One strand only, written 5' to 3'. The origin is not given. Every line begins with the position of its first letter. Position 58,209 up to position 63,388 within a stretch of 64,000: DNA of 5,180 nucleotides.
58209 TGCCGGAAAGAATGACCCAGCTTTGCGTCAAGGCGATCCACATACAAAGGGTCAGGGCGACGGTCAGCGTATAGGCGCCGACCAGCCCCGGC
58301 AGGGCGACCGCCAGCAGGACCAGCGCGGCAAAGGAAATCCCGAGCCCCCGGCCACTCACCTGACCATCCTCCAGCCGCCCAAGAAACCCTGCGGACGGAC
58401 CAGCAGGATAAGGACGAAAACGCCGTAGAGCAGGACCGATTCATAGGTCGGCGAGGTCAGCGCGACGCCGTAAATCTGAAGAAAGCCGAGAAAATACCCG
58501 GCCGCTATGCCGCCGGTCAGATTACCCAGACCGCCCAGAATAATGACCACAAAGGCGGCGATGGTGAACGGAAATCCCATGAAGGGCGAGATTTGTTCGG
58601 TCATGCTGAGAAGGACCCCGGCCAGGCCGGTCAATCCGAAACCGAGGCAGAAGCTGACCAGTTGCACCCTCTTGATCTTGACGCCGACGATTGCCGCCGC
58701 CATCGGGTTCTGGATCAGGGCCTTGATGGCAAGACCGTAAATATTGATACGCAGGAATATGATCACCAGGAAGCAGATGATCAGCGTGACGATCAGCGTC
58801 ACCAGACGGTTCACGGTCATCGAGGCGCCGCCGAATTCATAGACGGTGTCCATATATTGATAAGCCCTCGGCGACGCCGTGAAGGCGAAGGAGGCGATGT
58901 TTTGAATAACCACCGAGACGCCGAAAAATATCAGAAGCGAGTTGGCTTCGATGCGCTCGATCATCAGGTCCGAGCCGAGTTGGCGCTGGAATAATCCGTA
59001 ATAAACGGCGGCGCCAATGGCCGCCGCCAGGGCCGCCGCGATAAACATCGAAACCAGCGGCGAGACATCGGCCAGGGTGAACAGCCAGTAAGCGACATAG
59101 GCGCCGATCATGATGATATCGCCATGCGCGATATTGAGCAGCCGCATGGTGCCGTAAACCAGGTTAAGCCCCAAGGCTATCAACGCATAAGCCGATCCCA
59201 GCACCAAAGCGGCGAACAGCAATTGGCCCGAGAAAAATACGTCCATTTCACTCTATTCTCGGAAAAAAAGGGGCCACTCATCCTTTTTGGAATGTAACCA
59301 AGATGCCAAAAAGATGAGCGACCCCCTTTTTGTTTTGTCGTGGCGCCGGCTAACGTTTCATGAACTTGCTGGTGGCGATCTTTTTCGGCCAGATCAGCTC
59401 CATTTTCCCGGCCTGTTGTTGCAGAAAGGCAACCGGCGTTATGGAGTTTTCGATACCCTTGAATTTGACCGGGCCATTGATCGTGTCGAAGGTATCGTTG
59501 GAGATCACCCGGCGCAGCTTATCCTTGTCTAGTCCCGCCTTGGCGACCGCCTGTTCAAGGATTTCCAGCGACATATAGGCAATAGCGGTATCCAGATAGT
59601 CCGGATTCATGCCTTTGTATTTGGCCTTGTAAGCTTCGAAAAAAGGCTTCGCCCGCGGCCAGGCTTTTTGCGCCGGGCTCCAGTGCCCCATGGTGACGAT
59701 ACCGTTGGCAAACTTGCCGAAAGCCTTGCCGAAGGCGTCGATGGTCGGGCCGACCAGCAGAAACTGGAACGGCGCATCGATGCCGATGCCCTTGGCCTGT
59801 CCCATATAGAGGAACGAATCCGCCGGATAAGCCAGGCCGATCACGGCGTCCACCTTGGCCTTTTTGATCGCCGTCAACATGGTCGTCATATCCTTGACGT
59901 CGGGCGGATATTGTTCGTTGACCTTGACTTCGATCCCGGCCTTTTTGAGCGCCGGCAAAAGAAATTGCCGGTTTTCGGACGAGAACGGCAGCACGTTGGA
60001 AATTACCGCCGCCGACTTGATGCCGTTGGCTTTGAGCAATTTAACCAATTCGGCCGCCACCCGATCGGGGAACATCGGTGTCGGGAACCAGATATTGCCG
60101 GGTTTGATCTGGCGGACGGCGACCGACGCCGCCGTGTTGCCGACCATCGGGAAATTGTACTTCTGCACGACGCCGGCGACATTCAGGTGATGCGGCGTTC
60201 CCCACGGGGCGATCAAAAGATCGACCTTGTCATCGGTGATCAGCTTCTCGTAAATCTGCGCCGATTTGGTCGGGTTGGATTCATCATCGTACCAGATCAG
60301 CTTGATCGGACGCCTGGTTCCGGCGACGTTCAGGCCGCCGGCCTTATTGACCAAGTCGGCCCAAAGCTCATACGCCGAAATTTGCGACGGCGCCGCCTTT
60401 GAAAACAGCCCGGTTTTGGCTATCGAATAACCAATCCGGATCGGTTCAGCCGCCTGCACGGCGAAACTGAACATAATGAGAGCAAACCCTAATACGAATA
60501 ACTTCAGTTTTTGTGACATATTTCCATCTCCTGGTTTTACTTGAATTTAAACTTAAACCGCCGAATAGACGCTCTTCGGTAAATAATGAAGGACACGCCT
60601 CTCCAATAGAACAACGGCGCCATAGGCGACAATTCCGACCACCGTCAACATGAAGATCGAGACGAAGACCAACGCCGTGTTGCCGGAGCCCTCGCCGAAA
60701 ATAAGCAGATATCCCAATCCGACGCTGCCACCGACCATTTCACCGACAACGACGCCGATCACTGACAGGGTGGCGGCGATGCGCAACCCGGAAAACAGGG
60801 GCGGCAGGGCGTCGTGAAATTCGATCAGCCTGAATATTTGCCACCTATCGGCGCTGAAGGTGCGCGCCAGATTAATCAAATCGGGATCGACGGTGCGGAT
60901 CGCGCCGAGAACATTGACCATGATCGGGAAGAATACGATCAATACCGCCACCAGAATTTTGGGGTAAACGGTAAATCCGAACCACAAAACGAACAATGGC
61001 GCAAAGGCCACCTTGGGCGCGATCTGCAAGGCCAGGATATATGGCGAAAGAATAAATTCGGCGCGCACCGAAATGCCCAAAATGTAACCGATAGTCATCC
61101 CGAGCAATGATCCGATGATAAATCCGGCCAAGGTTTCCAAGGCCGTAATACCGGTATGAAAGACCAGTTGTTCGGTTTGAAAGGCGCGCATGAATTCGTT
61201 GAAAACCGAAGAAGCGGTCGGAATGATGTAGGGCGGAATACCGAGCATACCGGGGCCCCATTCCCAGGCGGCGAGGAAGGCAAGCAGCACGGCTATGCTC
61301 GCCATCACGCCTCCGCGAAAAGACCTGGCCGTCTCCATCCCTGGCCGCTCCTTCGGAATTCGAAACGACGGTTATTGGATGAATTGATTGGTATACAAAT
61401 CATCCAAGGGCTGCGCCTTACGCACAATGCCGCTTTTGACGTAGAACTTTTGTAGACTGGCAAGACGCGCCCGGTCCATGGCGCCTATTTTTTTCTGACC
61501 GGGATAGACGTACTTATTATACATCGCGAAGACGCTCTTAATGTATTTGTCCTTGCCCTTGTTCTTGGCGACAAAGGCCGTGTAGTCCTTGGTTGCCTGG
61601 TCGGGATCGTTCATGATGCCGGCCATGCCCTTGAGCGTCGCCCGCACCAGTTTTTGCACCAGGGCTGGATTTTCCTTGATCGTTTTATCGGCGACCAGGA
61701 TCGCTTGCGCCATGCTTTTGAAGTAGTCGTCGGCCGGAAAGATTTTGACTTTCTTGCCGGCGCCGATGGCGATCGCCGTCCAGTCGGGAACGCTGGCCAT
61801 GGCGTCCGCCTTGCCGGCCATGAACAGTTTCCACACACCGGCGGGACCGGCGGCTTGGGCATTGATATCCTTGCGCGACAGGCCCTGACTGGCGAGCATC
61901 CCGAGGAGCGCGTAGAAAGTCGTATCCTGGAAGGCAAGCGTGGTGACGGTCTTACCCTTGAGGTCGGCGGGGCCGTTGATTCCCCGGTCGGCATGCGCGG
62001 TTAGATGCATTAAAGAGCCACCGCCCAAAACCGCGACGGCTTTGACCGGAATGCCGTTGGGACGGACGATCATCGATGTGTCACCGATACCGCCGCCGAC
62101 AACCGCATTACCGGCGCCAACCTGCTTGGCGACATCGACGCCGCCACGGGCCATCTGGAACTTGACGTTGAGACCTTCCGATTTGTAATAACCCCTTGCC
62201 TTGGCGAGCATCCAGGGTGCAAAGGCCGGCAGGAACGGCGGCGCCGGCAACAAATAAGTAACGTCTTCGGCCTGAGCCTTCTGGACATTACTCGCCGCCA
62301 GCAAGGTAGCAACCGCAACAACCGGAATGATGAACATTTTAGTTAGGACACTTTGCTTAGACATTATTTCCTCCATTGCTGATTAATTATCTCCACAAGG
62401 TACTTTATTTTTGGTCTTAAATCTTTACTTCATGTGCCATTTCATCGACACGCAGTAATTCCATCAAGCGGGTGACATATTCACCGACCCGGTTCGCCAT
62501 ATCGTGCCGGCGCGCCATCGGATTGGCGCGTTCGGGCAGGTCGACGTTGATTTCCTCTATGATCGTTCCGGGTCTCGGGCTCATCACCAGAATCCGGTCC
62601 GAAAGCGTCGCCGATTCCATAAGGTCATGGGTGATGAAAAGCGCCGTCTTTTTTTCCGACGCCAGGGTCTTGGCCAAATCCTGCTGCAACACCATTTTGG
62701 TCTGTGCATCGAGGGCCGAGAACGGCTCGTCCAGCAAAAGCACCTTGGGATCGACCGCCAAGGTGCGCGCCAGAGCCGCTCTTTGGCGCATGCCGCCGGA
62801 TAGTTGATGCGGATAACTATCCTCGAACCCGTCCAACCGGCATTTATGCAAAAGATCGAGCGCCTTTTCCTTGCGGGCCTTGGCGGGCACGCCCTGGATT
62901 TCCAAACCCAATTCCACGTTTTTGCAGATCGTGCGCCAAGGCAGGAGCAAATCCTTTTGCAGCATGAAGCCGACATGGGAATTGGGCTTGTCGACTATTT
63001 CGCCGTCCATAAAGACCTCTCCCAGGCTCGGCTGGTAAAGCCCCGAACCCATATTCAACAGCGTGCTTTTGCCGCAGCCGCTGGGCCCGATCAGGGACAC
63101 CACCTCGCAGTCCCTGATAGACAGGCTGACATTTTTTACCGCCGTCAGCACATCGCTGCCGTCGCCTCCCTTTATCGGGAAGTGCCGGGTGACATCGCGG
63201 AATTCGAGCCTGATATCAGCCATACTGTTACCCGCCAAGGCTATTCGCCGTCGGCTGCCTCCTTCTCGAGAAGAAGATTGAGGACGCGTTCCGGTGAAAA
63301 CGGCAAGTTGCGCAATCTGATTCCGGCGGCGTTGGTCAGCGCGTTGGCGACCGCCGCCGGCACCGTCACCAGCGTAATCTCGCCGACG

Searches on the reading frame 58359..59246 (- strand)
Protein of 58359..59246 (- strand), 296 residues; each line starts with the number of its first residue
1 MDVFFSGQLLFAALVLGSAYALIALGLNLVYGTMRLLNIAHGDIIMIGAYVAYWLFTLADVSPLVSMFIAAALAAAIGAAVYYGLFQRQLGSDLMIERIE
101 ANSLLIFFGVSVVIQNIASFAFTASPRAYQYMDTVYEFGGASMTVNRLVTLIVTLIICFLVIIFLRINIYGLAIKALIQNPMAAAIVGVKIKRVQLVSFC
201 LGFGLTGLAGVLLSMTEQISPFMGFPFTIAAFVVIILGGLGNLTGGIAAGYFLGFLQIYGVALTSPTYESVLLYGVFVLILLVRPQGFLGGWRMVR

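Call 87: search_protein_families(library=pfam, proteins=[window:58359-59246:-], max_evalue=0.0001)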
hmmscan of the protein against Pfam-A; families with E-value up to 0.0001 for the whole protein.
window:58359-59246:- (296 aa): 1 family
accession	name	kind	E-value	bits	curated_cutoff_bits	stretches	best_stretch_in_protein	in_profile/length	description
PF02653.21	BPD_transp_2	-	2.6e-33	115.7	26.8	1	10-281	2-269/269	Branched-chain amino acid transport system / permease component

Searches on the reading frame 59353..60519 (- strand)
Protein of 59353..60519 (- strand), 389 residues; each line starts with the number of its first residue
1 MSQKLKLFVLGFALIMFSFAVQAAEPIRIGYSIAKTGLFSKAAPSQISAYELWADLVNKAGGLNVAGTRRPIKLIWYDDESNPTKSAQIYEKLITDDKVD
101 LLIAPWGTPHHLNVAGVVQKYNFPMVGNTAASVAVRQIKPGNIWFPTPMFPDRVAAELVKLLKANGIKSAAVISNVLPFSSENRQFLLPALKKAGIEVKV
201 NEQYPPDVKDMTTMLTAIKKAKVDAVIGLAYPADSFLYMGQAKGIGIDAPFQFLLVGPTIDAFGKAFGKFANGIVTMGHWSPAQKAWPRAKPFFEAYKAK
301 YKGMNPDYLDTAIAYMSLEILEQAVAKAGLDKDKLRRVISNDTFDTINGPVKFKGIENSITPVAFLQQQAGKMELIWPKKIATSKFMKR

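Call 87: search_protein_families(library=pfam, proteins=[window:59353-60519:-], max_evalue=0.0001)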
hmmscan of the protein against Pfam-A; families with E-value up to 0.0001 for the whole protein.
window:59353-60519:- (389 aa): 3 families
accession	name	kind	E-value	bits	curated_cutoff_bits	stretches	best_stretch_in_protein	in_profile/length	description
PF13458.12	Peripla_BP_6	-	3.3e-55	188.6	31.7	1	26-358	1-327/343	Periplasmic binding protein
PF13433.12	Peripla_BP_5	-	9.9e-15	54.9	27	1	27-379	1-348/363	Periplasmic binding protein domain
PF01094.35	ANF_receptor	-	2.7e-07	30.4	25.4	1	74-279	27-241/353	Receptor family ligand binding region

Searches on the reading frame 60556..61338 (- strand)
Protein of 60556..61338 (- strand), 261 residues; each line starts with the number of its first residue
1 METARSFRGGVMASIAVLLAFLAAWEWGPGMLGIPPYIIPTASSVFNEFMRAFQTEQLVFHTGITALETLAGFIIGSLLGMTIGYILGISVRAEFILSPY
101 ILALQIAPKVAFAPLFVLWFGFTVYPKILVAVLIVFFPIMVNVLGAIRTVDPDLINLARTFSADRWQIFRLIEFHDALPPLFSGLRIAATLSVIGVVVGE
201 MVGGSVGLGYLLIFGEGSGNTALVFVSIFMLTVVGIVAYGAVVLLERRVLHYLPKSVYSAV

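Call 87: search_protein_families(library=pfam, proteins=[window:60556-61338:-], max_evalue=0.0001)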
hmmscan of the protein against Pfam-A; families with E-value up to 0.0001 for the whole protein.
window:60556-61338:- (261 aa): 1 family
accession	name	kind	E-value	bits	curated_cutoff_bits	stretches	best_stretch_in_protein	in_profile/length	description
PF00528.27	BPD_transp_1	-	1.2e-28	100.5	26.4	1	80-250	1-183/184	Binding-protein-dependent transport system inner membrane component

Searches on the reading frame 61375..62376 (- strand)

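Call 87: search_protein_families(library=pfam, proteins=[window:61375-62376:-], max_evalue=0.0001)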
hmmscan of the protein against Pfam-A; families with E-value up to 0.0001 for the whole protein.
window:61375-62376:- (334 aa): 1 family
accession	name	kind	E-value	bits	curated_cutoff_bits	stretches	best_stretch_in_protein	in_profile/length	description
PF09084.16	NMT1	-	4.2e-38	131.8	20.5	1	50-261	2-216/216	NMT1/THI5 like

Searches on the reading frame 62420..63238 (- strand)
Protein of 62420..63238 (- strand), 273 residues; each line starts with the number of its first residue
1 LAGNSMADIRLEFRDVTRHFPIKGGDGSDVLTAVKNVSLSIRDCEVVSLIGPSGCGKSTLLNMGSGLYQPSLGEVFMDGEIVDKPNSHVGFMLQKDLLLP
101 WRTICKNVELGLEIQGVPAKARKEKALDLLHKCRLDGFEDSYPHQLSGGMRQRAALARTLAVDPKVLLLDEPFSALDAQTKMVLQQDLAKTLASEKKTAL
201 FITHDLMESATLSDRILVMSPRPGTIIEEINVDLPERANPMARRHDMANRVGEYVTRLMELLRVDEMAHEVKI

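Call 87: search_protein_families(library=pfam, proteins=[window:62420-63238:-], max_evalue=0.0001)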
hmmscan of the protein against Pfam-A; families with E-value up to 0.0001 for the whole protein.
window:62420-63238:- (273 aa): 3 families
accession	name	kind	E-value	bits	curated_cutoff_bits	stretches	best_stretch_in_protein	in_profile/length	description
PF00005.33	ABC_tran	-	2.4e-31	109.6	25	1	34-173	1-136/137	ABC transporter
PF13304.12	AAA_21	-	9.3e-06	26.3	27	0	143-205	235-299/304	AAA domain, putative AbiEii toxin, Type IV TA system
PF13401.12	AAA_22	-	9.4e-05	23.2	27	0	43-171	4-92/130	AAA domain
